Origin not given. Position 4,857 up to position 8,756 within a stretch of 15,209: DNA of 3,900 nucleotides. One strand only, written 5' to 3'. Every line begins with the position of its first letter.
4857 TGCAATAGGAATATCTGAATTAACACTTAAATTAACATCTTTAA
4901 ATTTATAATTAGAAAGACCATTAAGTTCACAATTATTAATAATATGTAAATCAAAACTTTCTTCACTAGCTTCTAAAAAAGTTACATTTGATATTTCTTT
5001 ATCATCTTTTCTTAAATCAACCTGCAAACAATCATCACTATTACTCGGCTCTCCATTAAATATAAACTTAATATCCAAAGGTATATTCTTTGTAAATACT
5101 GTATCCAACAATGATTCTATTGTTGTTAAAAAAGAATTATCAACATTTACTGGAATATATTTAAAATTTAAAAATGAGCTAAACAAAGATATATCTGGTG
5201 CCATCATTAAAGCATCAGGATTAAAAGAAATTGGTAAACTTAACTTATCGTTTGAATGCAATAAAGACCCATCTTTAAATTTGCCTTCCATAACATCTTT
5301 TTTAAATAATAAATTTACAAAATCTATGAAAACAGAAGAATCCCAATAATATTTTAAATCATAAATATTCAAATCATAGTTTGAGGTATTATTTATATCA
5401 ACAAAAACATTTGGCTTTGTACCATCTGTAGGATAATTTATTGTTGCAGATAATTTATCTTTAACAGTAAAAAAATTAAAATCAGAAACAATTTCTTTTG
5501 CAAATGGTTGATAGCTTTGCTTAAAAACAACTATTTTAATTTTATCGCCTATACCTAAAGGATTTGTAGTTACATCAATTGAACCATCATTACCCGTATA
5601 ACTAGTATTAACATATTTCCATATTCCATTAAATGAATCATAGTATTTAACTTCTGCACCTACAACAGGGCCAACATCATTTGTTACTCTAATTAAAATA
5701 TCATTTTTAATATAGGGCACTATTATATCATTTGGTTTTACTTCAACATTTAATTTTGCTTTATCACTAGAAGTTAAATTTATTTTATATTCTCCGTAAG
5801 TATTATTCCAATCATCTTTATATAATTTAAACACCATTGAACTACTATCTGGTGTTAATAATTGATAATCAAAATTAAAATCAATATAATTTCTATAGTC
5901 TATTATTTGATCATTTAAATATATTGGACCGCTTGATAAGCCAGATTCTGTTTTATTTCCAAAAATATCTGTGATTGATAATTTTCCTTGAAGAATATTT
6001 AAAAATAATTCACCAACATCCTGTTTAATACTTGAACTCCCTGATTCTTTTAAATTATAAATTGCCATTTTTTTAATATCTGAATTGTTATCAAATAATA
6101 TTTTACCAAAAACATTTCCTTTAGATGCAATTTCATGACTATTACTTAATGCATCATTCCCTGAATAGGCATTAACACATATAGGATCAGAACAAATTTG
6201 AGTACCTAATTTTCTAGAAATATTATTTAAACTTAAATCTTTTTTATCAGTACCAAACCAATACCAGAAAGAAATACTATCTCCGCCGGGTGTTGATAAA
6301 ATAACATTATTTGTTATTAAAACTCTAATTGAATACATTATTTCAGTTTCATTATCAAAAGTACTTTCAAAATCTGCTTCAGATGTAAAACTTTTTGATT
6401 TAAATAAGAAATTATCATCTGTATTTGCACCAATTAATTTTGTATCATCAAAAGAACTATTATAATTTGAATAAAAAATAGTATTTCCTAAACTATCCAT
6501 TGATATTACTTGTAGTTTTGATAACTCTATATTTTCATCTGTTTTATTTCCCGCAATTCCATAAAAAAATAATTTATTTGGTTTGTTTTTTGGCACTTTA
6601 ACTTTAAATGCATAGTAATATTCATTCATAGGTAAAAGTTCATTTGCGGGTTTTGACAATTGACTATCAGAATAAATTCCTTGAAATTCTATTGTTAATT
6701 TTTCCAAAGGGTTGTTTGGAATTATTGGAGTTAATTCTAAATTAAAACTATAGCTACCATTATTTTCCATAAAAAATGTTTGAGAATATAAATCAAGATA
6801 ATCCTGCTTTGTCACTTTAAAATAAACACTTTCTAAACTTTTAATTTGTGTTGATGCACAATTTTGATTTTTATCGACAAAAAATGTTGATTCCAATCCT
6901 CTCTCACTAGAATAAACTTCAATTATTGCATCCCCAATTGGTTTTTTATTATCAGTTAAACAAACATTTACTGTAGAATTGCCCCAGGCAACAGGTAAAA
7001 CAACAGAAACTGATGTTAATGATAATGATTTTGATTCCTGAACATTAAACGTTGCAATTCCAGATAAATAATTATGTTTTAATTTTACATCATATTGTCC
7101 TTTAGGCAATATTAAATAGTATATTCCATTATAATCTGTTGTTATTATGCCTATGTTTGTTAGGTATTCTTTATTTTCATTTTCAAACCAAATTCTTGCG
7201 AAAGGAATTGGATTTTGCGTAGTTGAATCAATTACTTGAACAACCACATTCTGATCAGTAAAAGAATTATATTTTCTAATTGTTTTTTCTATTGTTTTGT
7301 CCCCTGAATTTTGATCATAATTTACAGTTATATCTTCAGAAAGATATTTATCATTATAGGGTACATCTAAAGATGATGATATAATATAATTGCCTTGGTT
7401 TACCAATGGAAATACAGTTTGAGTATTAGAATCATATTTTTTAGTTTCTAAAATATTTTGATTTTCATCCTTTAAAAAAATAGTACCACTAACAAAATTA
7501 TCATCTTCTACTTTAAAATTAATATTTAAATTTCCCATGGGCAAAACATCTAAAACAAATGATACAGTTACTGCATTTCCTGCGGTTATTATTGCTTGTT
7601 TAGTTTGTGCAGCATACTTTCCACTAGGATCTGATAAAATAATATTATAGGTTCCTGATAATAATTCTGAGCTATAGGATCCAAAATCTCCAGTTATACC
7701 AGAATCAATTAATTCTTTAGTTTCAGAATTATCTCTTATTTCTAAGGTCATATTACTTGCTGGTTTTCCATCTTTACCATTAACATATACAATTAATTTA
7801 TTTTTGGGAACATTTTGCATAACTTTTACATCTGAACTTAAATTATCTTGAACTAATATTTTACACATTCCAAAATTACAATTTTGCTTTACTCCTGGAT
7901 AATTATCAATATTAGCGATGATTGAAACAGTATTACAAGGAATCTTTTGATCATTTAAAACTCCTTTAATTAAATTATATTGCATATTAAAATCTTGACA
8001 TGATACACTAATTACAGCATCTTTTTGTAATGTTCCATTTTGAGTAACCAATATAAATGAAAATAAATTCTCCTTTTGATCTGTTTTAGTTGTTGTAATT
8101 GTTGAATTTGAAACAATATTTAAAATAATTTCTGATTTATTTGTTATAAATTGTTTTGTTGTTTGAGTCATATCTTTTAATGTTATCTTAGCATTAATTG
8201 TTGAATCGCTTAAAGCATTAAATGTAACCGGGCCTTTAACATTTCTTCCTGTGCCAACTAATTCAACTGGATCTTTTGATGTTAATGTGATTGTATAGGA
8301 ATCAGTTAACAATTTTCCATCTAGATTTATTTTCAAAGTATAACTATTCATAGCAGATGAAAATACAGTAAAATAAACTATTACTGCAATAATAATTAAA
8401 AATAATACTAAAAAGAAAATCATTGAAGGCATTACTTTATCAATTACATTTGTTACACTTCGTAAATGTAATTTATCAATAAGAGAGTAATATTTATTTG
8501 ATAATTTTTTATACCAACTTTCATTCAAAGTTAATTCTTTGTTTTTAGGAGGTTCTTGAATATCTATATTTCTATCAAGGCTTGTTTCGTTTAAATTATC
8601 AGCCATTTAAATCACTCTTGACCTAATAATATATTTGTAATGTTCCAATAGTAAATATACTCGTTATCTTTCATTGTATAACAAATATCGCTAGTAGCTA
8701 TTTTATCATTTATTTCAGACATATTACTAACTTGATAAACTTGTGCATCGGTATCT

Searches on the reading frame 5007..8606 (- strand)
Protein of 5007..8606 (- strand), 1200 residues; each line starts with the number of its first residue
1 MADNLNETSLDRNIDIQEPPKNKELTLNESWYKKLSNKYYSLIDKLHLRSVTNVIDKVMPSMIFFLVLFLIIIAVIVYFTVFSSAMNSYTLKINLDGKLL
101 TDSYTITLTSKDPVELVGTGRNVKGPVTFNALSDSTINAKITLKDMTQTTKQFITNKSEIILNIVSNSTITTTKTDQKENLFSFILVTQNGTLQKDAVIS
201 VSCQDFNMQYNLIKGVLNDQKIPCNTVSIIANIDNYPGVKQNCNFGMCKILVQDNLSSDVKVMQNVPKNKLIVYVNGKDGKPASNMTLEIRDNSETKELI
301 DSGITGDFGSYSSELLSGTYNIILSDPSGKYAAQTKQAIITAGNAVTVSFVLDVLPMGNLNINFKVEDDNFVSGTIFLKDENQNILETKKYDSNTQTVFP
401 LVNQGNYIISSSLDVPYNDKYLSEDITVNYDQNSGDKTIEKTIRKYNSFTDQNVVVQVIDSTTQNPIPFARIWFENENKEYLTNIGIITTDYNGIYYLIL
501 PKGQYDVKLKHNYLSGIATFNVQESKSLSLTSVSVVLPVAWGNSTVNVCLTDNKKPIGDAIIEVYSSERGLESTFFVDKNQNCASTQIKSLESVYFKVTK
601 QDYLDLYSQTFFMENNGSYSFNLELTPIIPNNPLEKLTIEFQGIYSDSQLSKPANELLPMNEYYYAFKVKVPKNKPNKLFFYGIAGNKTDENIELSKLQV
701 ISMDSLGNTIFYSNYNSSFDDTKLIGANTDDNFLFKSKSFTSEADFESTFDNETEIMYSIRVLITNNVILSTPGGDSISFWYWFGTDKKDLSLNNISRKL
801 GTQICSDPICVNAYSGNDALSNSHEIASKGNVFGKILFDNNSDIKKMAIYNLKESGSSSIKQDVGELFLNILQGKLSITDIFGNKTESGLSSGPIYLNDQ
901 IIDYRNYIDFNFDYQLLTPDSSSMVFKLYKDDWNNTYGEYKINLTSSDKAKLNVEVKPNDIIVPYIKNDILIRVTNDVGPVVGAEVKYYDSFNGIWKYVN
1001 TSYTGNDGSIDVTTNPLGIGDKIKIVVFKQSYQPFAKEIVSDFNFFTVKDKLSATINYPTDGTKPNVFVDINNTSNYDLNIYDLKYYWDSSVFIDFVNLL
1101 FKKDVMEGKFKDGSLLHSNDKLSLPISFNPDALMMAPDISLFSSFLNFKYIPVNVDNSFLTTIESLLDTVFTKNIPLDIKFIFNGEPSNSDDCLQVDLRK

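Call 54: search_protein_representatives(protein=window:5007-8606:-)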
Query: 1200 residues. Proteins with E-value up to 0.001 (for the whole library): 40; up to 1e-10: 15; up to 1e-30: 7. The best 40 are listed.
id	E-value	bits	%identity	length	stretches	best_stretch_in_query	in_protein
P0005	6.3e-288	974.7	46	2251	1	20-1199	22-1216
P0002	7.7e-272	921.4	42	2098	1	62-1199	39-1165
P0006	1.3e-258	877.6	44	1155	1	21-1133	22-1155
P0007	8.0e-164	563.7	37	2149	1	19-1198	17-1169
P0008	2.2e-97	343.7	50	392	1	13-392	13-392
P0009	5.0e-72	259.7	27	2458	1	31-1132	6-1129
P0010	7.8e-43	163.0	23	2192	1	26-1086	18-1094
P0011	1.1e-20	89.6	22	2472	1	14-1198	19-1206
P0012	6.1e-17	77.3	23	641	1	32-683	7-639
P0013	1.3e-15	72.9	25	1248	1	31-676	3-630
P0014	2.3e-14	68.8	35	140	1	831-965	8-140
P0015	4.2e-14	67.9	24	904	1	30-677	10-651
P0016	4.5e-14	67.8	25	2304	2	62-611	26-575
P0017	1.1e-11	59.8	24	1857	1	19-671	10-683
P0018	1.5e-11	59.4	25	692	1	31-674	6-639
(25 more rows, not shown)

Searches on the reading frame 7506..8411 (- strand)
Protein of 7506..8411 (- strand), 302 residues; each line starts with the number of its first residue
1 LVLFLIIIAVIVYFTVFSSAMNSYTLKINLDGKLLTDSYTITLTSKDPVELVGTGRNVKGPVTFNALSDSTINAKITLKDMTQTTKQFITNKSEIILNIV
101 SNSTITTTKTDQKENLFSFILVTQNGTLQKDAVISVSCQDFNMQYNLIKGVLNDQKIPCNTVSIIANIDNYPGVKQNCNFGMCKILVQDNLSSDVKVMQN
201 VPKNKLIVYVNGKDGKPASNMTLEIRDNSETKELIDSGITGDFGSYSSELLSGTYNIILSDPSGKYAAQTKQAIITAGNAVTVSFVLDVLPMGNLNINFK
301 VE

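Call 47: predict_structure(alignment_id=A2)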
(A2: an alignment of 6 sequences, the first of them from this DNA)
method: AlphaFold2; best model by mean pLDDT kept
length: 302 residues; sequences in the alignment: 6
mean_pLDDT: 77.2   pTM: 0.35
mean pLDDT of the five models: 77.2, 77.0, 76.7, 76.1, 75.5
residues with pLDDT >= 90: 26; 70-90: 222; 50-70: 27; < 50: 27
segments of 3 or more residues with pLDDT < 50: 102-112, 191-200, 294-298
pLDDT, mean of each block of 10 residues (from residue 1): 84 67 85 78 85 78 86 83 80 83 39 70 74 79 81 79 81 78 74 41 81 86 85 85 86 88 86 81 86 54 50
secondary structure, 60 per line:
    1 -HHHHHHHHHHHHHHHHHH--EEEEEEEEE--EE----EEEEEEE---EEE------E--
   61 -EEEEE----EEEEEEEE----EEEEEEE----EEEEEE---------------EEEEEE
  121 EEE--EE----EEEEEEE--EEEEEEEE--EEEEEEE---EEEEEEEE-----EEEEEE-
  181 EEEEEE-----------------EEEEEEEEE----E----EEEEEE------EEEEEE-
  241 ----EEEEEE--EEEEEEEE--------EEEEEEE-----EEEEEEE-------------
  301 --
elements in order: H2-19 E22-30 E39-45 E49-51 E62-66 E71-78 E83-89 E94-99 E115-123 E132-138 E141-148 E151-157 E161-168 E174-179 E181-186 E204-212 E222-227 E234-239 E245-250 E253-260 E269-275 E281-287
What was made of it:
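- On CarboxypepD_reg-like beta-sandwich domain proteins (Pfam PF13620): The AF2 model shows the homologous beta-sandwich in B (call 47).
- Tried and rejected: This does not discriminate between the explanations (call 47).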

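Call 49: fold_search(model_id=the predicted structure, library=pdb)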
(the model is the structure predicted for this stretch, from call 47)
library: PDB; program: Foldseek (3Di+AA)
matches with E <= 10: 1276; with E <= 0.001: 71
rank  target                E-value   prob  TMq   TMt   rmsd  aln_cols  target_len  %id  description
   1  6fwv_B                1.1e-10  1.00  0.26  0.16  17.9       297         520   11  The Bacillus anthracis TIE protein (released 2018-08-08)
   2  6fwv_A                1.6e-10  1.00  0.27  0.17  20.9       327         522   13  The Bacillus anthracis TIE protein (released 2018-08-08)
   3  4oq1                  4.8e-09  1.00  0.25  0.23  17.1       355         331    9  Structure of the Streptococcal ancillary pilin (released 2014-04-23)
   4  10ps                  6.7e-08  1.00  0.26  0.15  24.1       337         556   13  Crystal structure of SdrD A2-A3-B1-B2 domains from Staphylococcus aureus JH1 (released 2026-02-11)
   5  3rkp_A                8.7e-08  1.00  0.22  0.20  18.9       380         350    9  Crystal structure of BcpA*(D312A), the major pilin subunit of Bacillus cereus (released 2012-05-30)
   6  3kpt_B                1.2e-07  1.00  0.23  0.20  18.8       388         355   10  Crystal structure of BcpA, the major pilin subunit of Bacillus cereus (released 2009-11-24)
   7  3kpt_A                2.9e-07  1.00  0.25  0.22  19.2       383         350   10  Crystal structure of BcpA, the major pilin subunit of Bacillus cereus (released 2009-11-24)
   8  3rkp_B                7.7e-07  1.00  0.24  0.21  18.8       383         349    7  Crystal structure of BcpA*(D312A), the major pilin subunit of Bacillus cereus (released 2012-05-30)
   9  3irp                  9.9e-07  1.00  0.25  0.18  22.6       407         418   10  Crystal structure of functional region of UafA from Staphylococcus saprophyticus at 1.50 angstrom resolution (released 2010-09-08)
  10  8qox_B                5.2e-06  1.00  0.25  0.17  12.5       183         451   15  Two-component assembly of SlaA and SlaB S-layer proteins of Sulfolobus acidocaldarius (released 2024-02-21)
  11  3is1                  5.2e-06  1.00  0.23  0.18  20.1       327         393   11  Crystal structure of functional region of UafA from Staphylococcus saprophyticus in C2 form at 2.45 angstrom resolution (released 2010-09-08)
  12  3irz                  9.2e-06  1.00  0.23  0.18  22.4       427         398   10  Crystal structure of functional region of UafA from Staphylococcus saprophyticus in P212121 form (released 2010-09-08)
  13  3is0                  1.2e-05  1.00  0.24  0.19  20.3       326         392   11  Crystal structure of functional region of UafA from Staphylococcus saprophyticus in the presence of cholesterol (released 2010-09-08)
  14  6m3y                  1.2e-05  0.98  0.17  0.08  19.1       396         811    9  Crystal structure of pilus adhesin, SpaC from Lactobacillus rhamnosus GG - open conformation (released 2020-07-29)
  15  6m48_B                1.3e-05  1.00  0.23  0.10  18.1       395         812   10  Crystal structure of pilus adhesin, SpaC from Lactobacillus rhamnosus GG - P21212 form (released 2020-07-29)
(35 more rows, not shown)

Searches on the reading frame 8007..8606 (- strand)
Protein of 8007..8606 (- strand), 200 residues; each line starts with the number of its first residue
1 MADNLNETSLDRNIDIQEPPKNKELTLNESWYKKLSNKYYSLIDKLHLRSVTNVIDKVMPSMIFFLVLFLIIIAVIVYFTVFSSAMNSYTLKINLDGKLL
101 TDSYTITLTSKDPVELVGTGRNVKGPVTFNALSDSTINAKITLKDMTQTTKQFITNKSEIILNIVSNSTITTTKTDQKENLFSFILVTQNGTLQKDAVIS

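Call 18: find_related_loci(query=window:8007-8606:-, collection=genome_contigs, flank=10000)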
Query seq(200 aa) (200 aa) in genome_contigs; peptide patterns used: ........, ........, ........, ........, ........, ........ (x = any residue, [..] = any of these).
102 stretches matched a pattern; 6 encode a relative of the query (tblastn E <= 1e-3); 5 distinct loci.
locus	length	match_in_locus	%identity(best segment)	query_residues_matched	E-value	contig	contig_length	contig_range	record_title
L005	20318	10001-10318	38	12-111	4e-16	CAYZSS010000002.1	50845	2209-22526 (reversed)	MAG TPA_asm: uncultured archaeon isolate SRP178699_co1_638 genome assembly, contig: NODE_588_length_50845_cov_7.006635,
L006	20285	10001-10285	37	32-120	1e-15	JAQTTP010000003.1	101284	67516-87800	MAG: Candidatus ainarchaeum sp. isolate STB_43 NODE_453_length_101284_cov_4.617159_Sandtown_B, whole genome shotgun sequ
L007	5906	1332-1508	47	31-85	8e-12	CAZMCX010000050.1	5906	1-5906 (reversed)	MAG TPA_asm: uncultured archaeon isolate binchicken_co387_141 genome assembly, contig: NODE_19500_length_5906_cov_20.994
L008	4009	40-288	34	32-110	3e-7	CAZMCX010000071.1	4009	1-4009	MAG TPA_asm: uncultured archaeon isolate binchicken_co387_141 genome assembly, contig: NODE_33160_length_4009_cov_22.780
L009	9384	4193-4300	50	31-62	7e-6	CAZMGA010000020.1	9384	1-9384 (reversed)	MAG TPA_asm: uncultured archaeon isolate SRP192927_co2_903 genome assembly, contig: NODE_14651_length_9384_cov_6.949941,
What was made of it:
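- Tried and rejected: The genome_contigs scan found only distant archaeal relatives (call 18).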

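Call 30: find_related_loci(query=window:8007-8606:-, collection=metagenome_contigs, flank=10000)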
Query seq(200 aa) (200 aa) in metagenome_contigs; peptide patterns used: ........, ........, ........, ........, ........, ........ (x = any residue, [..] = any of these).
116 stretches matched a pattern; 2 encode a relative of the query (tblastn E <= 1e-3); 2 distinct loci.
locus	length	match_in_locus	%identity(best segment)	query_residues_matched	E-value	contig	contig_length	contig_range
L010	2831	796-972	47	31-85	5e-13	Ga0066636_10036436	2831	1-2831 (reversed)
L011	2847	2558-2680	49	29-65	5e-8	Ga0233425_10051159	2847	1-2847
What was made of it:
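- Tried and rejected: The metagenome_contigs scan found two distant fragments (call 30).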
